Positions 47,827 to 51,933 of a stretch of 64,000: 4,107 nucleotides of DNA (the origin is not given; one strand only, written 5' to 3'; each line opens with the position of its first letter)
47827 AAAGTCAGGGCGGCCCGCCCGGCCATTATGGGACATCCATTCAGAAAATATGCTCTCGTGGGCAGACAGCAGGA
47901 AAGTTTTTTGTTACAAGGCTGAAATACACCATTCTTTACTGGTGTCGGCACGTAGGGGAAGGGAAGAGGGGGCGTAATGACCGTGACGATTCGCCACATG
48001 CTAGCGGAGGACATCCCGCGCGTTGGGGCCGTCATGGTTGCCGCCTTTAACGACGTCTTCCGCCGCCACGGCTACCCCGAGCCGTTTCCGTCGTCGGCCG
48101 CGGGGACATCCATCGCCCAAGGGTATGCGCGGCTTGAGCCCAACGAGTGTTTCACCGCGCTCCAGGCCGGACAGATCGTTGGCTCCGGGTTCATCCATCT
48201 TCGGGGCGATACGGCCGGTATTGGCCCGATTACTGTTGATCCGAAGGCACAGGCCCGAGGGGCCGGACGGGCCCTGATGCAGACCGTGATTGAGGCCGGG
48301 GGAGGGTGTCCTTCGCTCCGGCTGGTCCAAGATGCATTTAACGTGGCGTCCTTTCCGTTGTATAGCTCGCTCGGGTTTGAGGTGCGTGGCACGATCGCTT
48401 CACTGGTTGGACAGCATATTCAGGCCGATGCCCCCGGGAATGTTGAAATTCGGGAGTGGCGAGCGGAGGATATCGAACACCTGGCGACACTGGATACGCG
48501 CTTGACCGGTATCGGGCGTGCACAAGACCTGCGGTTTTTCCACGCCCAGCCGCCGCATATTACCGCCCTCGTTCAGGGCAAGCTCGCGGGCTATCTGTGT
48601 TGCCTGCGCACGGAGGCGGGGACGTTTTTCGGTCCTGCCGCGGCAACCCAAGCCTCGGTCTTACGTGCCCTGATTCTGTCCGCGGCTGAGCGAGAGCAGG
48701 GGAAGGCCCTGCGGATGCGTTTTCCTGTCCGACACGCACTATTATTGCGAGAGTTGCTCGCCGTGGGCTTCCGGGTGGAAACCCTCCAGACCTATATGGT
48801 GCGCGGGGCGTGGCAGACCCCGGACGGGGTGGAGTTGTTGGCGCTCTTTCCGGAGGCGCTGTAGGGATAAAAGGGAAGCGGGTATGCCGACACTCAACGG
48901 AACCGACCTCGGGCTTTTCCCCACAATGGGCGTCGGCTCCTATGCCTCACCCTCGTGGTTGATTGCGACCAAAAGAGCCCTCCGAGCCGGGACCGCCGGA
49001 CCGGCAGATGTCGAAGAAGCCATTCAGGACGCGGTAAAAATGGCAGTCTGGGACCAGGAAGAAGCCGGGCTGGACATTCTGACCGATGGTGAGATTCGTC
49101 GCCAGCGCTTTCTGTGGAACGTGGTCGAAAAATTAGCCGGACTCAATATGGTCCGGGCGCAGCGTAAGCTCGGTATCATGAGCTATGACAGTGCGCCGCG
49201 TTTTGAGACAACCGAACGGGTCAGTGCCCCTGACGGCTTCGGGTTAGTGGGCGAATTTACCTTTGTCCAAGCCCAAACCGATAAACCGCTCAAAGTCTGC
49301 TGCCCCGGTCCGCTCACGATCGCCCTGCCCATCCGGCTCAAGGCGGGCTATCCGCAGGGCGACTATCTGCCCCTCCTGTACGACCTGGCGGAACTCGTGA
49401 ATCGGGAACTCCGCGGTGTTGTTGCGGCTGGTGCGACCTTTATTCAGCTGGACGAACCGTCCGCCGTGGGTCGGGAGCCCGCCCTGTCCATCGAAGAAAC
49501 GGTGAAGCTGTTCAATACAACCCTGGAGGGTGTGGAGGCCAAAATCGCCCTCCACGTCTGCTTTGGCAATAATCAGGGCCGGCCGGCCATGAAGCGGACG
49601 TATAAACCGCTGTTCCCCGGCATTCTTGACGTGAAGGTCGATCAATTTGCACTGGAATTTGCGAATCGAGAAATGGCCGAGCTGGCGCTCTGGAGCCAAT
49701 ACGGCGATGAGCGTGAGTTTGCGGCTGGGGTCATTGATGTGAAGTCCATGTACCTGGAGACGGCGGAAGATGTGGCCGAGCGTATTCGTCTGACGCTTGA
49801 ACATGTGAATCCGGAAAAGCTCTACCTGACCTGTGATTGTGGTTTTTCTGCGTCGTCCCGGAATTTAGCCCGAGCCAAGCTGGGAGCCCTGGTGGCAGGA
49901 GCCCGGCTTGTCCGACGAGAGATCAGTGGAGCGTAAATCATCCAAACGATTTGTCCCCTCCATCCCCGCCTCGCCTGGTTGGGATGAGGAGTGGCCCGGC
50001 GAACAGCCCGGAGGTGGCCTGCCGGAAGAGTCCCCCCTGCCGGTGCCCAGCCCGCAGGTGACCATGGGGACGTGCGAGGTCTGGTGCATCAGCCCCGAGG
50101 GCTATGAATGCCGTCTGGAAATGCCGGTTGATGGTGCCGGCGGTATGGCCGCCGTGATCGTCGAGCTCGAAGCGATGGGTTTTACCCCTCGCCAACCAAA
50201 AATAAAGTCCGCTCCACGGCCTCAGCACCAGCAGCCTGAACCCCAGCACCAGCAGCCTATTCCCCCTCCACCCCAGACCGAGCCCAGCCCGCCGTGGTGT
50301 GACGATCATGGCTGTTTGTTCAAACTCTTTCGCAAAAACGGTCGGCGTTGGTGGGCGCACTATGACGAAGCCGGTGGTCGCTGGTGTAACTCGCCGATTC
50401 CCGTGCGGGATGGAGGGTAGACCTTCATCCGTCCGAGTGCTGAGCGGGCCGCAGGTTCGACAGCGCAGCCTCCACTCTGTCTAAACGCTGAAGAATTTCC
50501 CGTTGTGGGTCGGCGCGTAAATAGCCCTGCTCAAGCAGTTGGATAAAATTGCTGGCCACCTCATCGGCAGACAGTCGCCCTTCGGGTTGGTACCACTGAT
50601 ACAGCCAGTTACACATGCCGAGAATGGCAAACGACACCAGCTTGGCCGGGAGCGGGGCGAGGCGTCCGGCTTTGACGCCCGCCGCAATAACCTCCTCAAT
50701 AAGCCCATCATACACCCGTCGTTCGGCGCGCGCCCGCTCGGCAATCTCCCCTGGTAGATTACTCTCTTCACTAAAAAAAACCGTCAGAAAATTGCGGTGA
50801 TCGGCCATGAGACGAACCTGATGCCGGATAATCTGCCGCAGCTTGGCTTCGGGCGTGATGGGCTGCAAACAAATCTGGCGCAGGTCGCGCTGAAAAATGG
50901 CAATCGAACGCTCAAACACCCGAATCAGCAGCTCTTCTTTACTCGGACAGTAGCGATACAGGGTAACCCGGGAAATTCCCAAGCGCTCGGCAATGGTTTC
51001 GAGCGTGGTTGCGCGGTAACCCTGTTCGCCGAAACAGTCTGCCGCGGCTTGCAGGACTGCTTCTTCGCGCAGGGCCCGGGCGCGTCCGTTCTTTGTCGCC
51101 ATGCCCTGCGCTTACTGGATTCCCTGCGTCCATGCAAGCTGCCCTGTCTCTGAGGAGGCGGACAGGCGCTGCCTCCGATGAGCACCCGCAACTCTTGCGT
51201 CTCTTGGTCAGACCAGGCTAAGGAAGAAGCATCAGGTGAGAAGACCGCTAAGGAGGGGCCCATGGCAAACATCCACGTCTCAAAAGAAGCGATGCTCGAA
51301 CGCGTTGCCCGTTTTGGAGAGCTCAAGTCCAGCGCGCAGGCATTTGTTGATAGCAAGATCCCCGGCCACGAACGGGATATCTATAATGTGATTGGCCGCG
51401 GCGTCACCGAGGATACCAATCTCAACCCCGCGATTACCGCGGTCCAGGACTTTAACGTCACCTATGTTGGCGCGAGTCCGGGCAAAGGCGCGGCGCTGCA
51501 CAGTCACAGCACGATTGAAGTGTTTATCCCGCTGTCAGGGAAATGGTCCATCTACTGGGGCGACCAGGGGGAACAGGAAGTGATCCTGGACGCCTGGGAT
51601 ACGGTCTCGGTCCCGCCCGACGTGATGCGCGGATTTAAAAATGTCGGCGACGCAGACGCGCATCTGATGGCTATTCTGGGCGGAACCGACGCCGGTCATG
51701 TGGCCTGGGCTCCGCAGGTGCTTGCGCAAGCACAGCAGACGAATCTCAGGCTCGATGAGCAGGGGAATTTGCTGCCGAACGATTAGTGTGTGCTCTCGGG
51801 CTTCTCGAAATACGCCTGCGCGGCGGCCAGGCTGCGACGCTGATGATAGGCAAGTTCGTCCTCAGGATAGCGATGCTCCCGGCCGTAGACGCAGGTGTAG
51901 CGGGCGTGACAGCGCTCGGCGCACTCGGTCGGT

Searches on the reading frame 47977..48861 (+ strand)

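Call 71: search_protein_families(library=pfam, proteins=[window:47977-48861:+], max_evalue=0.0001)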
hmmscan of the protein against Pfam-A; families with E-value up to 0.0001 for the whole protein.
window:47977-48861:+ (295 aa): 4 families
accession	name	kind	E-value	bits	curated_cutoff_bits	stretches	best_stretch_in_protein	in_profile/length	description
PF00583.31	Acetyltransf_1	-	5.5e-13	49.7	20.7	1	34-134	13-116/116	Acetyltransferase (GNAT) family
PF18014.7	Acetyltransf_18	-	1.5e-10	41.3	22.7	1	171-283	3-117/124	Acetyltransferase (GNAT) domain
PF13508.13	Acetyltransf_7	-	2.3e-09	37.9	27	1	56-136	3-84/84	Acetyltransferase (GNAT) domain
PF13673.13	Acetyltransf_10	-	3.4e-07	30.7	23.6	1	55-136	30-109/128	Acetyltransferase (GNAT) domain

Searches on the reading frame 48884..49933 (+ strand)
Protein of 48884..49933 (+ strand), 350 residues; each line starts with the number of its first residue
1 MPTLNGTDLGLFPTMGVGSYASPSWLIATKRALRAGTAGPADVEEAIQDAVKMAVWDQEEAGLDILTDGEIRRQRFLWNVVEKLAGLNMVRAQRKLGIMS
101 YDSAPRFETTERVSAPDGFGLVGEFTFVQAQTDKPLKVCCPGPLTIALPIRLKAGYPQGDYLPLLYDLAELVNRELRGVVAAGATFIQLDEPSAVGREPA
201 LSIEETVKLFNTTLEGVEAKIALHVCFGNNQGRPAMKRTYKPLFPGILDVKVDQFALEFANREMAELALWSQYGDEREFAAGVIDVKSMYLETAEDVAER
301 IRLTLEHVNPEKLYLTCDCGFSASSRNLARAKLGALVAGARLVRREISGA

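Call 71: search_protein_families(library=pfam, proteins=[window:48884-49933:+], max_evalue=0.0001)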
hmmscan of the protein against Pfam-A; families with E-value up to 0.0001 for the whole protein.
window:48884-49933:+ (350 aa): 2 families
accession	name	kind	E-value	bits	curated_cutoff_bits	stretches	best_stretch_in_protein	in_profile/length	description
PF01717.24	Meth_synt_2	-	2.5e-31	109.6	21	1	12-340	1-322/324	Cobalamin-independent synthase, Catalytic domain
PF08267.18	Meth_synt_1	-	7.7e-06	26.1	27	1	152-302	163-306/313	Cobalamin-independent synthase, N-terminal domain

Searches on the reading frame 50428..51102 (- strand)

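Call 71: search_protein_families(library=pfam, proteins=[window:50428-51102:-], max_evalue=0.0001)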
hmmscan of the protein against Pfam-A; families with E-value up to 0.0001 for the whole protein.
window:50428-51102:- (225 aa): 3 families
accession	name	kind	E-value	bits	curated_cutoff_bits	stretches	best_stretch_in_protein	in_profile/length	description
PF17932.6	TetR_C_24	-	1.6e-35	122.3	26.4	1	83-193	3-113/114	Tetracyclin repressor-like, C-terminal domain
PF00440.29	TetR_N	-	2.5e-16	59.6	24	1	17-61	2-46/47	Bacterial regulatory proteins, tetR family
PF02796.21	HTH_7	-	6.9e-05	23.3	23.8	0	35-54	25-44/45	Helix-turn-helix domain of resolvase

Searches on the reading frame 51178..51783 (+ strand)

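Call 71: search_protein_families(library=pfam, proteins=[window:51178-51783:+], max_evalue=0.0001)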
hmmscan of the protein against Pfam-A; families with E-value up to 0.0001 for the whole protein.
window:51178-51783:+ (202 aa): 1 family
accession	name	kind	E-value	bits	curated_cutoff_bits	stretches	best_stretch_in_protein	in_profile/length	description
PF07883.17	Cupin_2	-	2.4e-07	30.8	27.2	1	100-166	6-69/70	Cupin domain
